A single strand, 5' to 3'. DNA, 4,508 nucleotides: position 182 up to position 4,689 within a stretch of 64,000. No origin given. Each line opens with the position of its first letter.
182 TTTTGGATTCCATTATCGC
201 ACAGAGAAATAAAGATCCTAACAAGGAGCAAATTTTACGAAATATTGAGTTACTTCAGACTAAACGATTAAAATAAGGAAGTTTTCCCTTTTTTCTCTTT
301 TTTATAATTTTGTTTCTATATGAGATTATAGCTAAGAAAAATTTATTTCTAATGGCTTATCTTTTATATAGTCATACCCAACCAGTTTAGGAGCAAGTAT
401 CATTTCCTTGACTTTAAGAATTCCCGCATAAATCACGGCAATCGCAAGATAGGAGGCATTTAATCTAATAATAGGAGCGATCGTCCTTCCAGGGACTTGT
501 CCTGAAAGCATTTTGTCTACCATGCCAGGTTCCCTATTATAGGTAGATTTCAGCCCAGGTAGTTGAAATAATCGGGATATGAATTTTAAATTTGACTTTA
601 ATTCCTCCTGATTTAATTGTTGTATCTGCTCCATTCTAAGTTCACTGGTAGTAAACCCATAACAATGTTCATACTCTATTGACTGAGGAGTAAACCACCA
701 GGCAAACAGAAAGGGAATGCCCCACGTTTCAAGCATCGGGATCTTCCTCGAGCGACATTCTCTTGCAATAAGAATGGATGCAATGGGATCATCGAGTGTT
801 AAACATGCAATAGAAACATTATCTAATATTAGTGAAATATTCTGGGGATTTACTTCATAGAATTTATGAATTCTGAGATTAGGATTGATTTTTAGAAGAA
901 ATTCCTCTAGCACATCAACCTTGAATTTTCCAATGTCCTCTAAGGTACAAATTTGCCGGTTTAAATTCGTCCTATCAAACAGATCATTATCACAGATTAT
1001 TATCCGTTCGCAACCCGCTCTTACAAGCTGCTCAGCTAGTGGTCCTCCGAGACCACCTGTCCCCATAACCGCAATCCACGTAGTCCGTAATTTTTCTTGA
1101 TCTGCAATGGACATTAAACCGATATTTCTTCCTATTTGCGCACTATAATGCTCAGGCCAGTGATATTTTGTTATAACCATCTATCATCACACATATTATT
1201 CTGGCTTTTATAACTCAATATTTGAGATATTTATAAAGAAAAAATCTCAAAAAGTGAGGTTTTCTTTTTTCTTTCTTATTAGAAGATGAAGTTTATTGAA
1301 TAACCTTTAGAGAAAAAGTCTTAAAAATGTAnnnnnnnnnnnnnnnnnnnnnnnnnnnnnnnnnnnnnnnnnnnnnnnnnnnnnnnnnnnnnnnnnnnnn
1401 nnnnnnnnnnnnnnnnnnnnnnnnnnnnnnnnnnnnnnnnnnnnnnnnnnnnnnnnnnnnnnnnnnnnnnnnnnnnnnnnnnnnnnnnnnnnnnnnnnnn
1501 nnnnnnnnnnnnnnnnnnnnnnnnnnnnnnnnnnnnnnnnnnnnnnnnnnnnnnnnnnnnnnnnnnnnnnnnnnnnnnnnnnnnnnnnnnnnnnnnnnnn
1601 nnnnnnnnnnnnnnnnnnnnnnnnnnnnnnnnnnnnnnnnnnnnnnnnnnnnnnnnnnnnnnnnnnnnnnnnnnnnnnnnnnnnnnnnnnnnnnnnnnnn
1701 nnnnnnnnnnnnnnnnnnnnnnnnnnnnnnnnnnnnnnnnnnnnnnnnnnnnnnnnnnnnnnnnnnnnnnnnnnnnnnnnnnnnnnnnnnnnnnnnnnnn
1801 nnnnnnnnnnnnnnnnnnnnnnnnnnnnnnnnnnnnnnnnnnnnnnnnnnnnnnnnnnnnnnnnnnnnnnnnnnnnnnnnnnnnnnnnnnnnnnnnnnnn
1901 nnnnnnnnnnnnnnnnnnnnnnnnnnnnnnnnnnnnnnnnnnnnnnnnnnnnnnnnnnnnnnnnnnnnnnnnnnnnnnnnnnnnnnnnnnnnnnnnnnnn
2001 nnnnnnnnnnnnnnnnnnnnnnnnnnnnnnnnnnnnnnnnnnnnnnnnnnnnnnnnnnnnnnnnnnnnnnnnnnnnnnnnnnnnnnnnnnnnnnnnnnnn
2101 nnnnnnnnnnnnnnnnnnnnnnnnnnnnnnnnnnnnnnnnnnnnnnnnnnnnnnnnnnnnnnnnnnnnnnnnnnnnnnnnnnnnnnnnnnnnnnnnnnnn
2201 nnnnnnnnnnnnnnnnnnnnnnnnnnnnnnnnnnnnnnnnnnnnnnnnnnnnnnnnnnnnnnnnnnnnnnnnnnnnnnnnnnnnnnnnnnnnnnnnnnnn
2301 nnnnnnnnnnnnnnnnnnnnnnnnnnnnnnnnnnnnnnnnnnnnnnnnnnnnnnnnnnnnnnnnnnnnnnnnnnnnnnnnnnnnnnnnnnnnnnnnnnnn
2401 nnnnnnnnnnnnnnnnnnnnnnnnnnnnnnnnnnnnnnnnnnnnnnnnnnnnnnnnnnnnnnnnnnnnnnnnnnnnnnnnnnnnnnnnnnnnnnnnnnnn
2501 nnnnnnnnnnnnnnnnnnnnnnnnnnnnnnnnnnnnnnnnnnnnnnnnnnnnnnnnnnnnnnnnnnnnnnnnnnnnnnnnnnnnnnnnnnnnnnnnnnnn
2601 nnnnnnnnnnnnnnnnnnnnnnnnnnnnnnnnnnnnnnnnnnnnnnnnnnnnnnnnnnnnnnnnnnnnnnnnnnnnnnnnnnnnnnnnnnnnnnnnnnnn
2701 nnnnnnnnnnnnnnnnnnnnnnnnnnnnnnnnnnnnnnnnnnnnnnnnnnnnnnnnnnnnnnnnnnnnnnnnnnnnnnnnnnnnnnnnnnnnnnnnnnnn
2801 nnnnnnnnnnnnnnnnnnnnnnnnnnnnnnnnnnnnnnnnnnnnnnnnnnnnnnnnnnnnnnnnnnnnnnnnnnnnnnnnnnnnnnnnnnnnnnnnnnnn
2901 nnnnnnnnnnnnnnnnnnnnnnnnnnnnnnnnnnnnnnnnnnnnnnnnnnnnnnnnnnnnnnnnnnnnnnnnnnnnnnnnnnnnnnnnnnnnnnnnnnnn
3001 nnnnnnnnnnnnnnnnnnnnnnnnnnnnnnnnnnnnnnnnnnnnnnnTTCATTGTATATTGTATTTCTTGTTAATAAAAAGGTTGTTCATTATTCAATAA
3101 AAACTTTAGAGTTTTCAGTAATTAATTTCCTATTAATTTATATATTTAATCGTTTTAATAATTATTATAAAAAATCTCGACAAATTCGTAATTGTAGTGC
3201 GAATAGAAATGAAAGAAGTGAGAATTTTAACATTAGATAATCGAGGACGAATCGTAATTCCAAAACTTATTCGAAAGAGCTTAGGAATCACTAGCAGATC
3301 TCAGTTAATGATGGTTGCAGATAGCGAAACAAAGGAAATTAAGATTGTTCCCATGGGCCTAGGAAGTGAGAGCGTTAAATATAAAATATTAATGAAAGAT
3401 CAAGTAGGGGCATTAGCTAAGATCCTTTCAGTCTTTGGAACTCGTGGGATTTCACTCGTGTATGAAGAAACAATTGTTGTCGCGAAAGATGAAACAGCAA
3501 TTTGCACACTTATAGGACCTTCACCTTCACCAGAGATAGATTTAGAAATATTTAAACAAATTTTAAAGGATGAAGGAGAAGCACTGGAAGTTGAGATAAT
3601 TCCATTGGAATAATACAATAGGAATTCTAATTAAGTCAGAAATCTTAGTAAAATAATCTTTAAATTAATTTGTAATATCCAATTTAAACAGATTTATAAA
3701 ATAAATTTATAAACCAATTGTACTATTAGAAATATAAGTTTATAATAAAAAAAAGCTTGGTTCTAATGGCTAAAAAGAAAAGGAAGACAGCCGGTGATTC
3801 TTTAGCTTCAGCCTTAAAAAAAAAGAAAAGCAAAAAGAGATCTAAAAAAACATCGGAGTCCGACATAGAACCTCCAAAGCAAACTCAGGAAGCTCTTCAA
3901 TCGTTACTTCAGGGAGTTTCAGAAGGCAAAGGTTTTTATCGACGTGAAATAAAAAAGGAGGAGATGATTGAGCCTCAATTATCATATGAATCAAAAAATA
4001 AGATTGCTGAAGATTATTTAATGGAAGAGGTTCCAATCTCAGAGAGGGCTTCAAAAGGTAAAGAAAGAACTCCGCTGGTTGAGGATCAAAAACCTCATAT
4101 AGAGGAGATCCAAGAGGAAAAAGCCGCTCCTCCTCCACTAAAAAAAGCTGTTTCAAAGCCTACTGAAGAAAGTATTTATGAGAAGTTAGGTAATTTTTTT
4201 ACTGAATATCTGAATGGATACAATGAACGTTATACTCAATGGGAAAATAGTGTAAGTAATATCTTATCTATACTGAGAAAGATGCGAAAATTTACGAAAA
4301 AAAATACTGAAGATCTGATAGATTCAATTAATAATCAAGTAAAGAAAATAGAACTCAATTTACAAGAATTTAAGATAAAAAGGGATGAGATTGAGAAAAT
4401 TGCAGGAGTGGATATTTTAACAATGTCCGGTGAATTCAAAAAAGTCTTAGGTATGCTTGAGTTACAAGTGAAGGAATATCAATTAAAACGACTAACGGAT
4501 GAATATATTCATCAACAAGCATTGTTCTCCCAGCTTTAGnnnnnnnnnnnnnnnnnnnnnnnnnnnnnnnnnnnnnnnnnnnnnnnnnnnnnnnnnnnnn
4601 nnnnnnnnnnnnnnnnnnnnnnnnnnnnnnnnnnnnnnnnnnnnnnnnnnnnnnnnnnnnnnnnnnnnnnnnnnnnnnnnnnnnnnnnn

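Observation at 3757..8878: Actin-related protein in a tight same-strand gene run with coiled-coil proteins and a large CHAT-domain protein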

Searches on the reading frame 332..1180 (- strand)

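Call 3: search_protein_families(library=pfam, proteins=[window:332-1180:-], max_evalue=0.01)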
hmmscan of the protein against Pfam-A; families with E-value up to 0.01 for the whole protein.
window:332-1180:- (282 aa): 1 family
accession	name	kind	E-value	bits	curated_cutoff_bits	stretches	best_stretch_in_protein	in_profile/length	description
PF00899.27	ThiF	-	2.6e-30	105.8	28.1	1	18-273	3-221/238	ThiF family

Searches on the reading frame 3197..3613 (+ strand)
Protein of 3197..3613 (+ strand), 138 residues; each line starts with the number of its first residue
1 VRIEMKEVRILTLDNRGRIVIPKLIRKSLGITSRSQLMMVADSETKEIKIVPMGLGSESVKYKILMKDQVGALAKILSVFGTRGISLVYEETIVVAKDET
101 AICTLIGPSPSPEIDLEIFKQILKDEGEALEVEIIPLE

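Call 3: search_protein_families(library=pfam, proteins=[window:3197-3613:+], max_evalue=0.01)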
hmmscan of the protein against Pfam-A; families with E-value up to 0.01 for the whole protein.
window:3197-3613:+ (138 aa): 2 families
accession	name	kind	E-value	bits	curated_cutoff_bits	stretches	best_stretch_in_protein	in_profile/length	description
PF01842.31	ACT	-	5.8e-05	23.2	27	1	64-89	5-30/66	ACT domain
PF04014.23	MazE_antitoxin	-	0.00019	21.8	24.7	1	11-53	2-43/48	Antidote-toxin recognition MazE, bacterial antitoxin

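Call 4: search_protein_families(library=ncbifam, proteins=[window:3197-3613:+], max_evalue=0.01)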
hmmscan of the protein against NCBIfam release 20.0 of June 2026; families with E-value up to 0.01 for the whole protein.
window:3197-3613:+ (138 aa): 4 families
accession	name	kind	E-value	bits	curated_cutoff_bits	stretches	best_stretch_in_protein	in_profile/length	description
NF006352.0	PRK08577.1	equivalog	4e-23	82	140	1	5-137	1-134/136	hypothetical protein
TIGR01439.1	lp_hng_hel_AbrB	domain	4.3e-07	29.6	28.3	1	11-52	2-42/44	transcriptional regulator, AbrB family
NF040962.1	near_HgcAB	equivalog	1.6e-05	24.6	70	1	10-44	7-41/70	HgcAB-associated protein HgcC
NF001476.0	PRK00326.2-2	equivalog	0.0062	16.2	162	1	6-47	89-128/163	division/cell wall cluster transcriptional repressor MraZ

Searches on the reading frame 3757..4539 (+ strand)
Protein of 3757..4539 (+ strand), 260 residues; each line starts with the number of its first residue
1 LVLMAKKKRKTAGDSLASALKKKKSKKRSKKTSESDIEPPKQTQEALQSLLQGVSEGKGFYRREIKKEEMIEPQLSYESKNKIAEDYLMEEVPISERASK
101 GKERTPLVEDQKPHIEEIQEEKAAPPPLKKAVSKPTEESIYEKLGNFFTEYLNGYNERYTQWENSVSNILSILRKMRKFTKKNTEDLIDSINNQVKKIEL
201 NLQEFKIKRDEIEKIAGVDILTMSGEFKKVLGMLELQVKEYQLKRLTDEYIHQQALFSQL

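Call 3: search_protein_families(library=pfam, proteins=[window:3757-4539:+], max_evalue=0.01)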
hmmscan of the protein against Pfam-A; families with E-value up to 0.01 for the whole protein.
window:3757-4539:+ (260 aa): 1 family
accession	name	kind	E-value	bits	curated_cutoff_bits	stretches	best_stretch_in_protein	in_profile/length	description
PF20276.3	CTD1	-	0.00027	21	25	1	138-212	94-170/243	C-terminal domain 1 of the ABC-three component (ABC-3C) systems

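Call 4: search_protein_families(library=ncbifam, proteins=[window:3757-4539:+], max_evalue=0.01)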
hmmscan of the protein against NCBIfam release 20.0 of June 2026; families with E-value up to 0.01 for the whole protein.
window:3757-4539:+ (260 aa): 0 families

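Call 5: search_protein_families(library=padloc, proteins=[window:3757-4539:+], max_evalue=0.1)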
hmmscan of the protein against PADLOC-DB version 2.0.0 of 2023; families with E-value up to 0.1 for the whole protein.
window:3757-4539:+ (260 aa): 0 families

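Call 25: search_solved_structures(query=A4, max_evalue=10, show_alignments=2)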
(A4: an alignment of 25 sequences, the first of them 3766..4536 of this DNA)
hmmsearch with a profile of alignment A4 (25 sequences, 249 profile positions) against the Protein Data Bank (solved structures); distinct sequences matched with E-value up to 10: 0.

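Call 29: find_homologous_proteins(query=window:3766-4539:+, max_evalue=0.001)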
Query window:3766-4539:+ (257 aa): 527 proteins with E <= 0.001 among 1474 candidates; the best 120 are listed.
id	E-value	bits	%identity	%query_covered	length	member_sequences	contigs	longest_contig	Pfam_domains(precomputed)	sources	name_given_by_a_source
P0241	3.1e-155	533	100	100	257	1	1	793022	-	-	-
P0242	9.1e-135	466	88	100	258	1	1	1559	-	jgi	jgi:hypothetical protein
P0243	1.3e-125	436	82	100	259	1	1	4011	-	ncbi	-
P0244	1.0e-124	433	82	100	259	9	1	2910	-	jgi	-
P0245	4.6e-122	424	79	100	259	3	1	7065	-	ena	-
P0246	3.3e-120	418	80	100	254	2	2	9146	-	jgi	-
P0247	4.3e-117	408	77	100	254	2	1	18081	-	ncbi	ncbi:MAG: hypothetical protein ACFFDK_05785 [Promethearchaeota archaeon]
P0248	6.9e-117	407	78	100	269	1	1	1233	-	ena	-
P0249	1.4e-108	380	73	100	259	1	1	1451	-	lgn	-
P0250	2.7e-107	376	73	100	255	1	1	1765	-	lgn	-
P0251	7.7e-107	374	73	97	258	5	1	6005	-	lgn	-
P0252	7.9e-99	348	67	100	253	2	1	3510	-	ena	-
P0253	7.2e-96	338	67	100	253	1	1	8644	-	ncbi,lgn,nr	ncbi:MAG: hypothetical protein EU532_11150 [Promethearchaeota archaeon]|nr:MAG: hypothetical protein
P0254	8.5e-95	335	66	100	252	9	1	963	-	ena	-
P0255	5.8e-93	329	64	100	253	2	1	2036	-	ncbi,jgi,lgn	-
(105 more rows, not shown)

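Call 31: search_protein_families(library=pfam, alignment_id=A4, max_evalue=1)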
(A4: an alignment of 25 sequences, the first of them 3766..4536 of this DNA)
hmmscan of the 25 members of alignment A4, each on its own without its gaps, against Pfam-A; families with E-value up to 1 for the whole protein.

A. member 1, window:3766-4536:+ (257 aa): 6 families
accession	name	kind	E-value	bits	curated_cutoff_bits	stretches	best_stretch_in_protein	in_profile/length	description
PF20276.3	CTD1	-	0.00026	21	25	1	135-209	94-170/243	C-terminal domain 1 of the ABC-three component (ABC-3C) systems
PF03792.18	PBC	-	0.017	15.4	25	1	143-200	108-165/181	PBC domain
PF09523.15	DUF2390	-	0.022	15.5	25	1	152-200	54-99/106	Protein of unknown function (DUF2390)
PF00250.24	Forkhead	-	0.081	13.5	27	1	135-181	22-69/88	Forkhead domain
PF12844.13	HTH_19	-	0.3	11.5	30.2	0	170-213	7-48/64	Helix-turn-helix domain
PF16821.10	C_Hendra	-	0.34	11.2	30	1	164-221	3-60/153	C protein from hendra and measles viruses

B. families by the number of members that match (of 25 scanned): 43 families (the first 25 are shown)
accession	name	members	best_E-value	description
PF03792.18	PBC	15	0.00091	PBC domain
PF00250.24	Forkhead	13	0.003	Forkhead domain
PF03564.21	DUF1759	8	0.0016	Protein of unknown function (DUF1759)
PF08902.16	DUF1848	5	0.067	Domain of unknown function (DUF1848)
PF08795.16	DUF1796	3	0.019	Putative papain-like cysteine peptidase (DUF1796)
PF12530.14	DUF3730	3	0.04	Focadhesin/RST1, DUF3730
PF06008.19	Laminin_I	2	0.00053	Laminin Domain I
PF10193.14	Telomere_reg-2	2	0.0036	Telomere length regulation protein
PF15752.10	DUF4688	2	0.0072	Domain of unknown function (DUF4688)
PF03715.18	Noc2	2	0.0087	Noc2p family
PF05791.16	Bacillus_HBL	2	0.017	Bacillus haemolytic enterotoxin (HBL)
PF17749.6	MIP-T3_C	2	0.042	Microtubule-binding protein MIP-T3 C-terminal region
PF04899.17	MbeD_MobD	2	0.079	MbeD/MobD like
PF20276.3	CTD1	1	0.00026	C-terminal domain 1 of the ABC-three component (ABC-3C) systems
PF17078.10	SHE3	1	0.00042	SWI5-dependent HO expression protein 3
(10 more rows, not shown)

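Call 75: predict_structure(alignment_id=A7)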
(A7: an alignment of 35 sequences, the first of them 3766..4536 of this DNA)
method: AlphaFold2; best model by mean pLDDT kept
length: 257 residues; sequences in the alignment: 35
mean_pLDDT: 67.4   pTM: 0.25
mean pLDDT of the five models: 67.4, 65.1, 63.2, 57.0, 54.2
residues with pLDDT >= 90: 50; 70-90: 65; 50-70: 83; < 50: 59
segments of 3 or more residues with pLDDT < 50: 21-34, 54-61, 63-66, 99-128
pLDDT, mean of each block of 10 residues (from residue 1): 52 55 40 50 60 48 49 63 66 56 37 31 44 67 84 85 92 87 89 93 85 73 81 94 94 79
secondary structure, 60 per line:
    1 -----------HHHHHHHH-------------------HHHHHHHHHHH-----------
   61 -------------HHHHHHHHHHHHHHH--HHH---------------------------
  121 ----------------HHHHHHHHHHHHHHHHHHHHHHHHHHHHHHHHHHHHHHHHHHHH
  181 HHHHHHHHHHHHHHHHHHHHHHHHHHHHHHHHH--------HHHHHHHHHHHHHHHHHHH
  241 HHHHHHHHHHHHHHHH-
elements in order: H12-19 H39-49 H74-88 H137-213 H222-256

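Call 83: fold_search(model_id=the predicted structure, library=pdb)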
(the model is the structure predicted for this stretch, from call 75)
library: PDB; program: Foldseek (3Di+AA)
matches with E <= 10: 3; with E <= 0.001: 0
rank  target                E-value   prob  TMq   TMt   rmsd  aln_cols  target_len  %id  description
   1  7mq8_SI               2.7e+00  0.09  0.19  0.06  23.9       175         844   12  Cryo-EM structure of the human SSU processome, state pre-A1 (released 2021-09-22)
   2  9tvu_e                5.5e+00  0.02  0.11  0.05  48.9       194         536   15  Structure of the Chlamydomonas reinhardtii chlororibosome (released 2026-02-18)
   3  7mq9_SI               9.8e+00  0.04  0.19  0.06  23.9       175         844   12  Cryo-EM structure of the human SSU processome, state pre-A1* (released 2021-09-22)
